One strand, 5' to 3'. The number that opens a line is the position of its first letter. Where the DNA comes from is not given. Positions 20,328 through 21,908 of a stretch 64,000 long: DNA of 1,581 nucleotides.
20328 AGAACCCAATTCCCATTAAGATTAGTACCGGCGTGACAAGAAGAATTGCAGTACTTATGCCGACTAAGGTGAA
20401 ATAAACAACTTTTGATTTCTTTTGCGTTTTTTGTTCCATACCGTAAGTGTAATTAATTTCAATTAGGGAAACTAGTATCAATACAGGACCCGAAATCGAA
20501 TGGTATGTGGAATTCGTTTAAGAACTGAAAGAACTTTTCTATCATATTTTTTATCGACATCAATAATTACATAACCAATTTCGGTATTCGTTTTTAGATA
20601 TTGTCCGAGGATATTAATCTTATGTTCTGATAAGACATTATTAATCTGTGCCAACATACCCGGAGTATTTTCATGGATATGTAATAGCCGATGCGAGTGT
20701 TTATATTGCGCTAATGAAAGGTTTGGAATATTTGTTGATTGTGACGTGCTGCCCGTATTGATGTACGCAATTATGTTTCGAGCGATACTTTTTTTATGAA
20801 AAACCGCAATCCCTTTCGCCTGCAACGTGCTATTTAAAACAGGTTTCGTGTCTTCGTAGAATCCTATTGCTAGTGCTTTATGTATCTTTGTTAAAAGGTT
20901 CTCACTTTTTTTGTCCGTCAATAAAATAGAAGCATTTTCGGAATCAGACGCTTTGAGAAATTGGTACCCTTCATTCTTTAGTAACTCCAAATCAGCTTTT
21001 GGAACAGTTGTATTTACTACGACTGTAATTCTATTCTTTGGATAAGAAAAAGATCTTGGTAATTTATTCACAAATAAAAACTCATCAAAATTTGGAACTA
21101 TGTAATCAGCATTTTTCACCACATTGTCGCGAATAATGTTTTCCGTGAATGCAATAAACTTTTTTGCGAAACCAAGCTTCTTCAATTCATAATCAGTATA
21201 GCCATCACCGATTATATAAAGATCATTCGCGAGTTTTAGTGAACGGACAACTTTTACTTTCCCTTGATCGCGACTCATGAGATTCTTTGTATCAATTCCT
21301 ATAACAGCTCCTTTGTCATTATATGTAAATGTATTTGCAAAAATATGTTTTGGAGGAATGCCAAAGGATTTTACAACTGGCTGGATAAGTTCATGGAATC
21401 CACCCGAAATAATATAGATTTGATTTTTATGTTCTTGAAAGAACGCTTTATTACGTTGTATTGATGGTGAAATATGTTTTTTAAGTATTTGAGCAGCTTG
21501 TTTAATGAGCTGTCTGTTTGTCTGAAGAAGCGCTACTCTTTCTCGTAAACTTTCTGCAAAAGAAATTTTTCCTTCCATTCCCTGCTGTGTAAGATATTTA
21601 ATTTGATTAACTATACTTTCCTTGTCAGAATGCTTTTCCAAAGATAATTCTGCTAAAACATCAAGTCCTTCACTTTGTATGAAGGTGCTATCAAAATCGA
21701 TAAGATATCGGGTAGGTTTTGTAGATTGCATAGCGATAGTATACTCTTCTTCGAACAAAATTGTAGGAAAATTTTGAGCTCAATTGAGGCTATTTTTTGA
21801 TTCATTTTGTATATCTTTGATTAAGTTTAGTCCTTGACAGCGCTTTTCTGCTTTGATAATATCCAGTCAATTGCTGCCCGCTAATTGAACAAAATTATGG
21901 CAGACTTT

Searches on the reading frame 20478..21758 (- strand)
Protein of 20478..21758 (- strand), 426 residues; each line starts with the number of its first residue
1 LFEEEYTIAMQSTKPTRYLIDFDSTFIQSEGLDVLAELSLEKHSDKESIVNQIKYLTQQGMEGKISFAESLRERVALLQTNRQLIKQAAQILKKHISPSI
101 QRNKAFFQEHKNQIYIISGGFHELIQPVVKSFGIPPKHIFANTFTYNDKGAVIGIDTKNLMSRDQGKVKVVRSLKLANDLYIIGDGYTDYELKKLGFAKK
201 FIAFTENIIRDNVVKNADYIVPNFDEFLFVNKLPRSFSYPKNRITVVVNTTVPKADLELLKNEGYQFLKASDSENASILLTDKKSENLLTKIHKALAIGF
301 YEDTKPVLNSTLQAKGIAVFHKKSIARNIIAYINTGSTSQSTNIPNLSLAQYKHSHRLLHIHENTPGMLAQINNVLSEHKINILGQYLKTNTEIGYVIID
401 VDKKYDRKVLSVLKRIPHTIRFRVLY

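Call 31: search_protein_families(library=ncbifam, proteins=[window:20478-21758:-], max_evalue=0.00001)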
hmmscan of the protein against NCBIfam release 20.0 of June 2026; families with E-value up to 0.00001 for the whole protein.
window:20478-21758:- (426 aa): 9 families
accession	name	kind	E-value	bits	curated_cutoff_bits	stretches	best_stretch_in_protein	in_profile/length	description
NF008759.0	PRK11790.1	equivalog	4.9e-36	124.3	404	1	323-426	307-410/410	phosphoglycerate dehydrogenase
TIGR00338.1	serB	equivalog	3.8e-22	79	144.15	1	16-213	15-202/219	phosphoserine phosphatase SerB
TIGR01488.1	HAD-SF-IB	subfamily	4e-18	66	45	1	19-194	3-175/177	HAD-IB family phosphatase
NF008350.0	PRK11133.1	equivalog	1.2e-08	34.5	413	1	15-125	110-211/324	phosphoserine phosphatase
NF007103.0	PRK09552.1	equivalog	1.4e-07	31.5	292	1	53-196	32-179/220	2-hydroxy-3-keto-5-methylthiopentenyl-1-phosphate phosphatase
TIGR01489.1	DKMTPPase-SF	subfamily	2.3e-07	31.1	81.55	1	20-192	6-177/188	MtnX-like HAD-IB family phosphatase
NF010109.0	PRK13582.1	equivalog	5.3e-07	29.5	133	1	69-209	41-176/205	bifunctional phosphoserine phosphatase/homoserine phosphotransferase ThrH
TIGR01327.1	PGDH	equivalog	1.5e-06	27.3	454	1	334-421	430-519/525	phosphoglycerate dehydrogenase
TIGR02137.1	HSK-PSP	equivalog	8.1e-06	25.4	223.4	0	110-211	82-178/203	bifunctional phosphoserine phosphatase/homoserine phosphotransferase ThrH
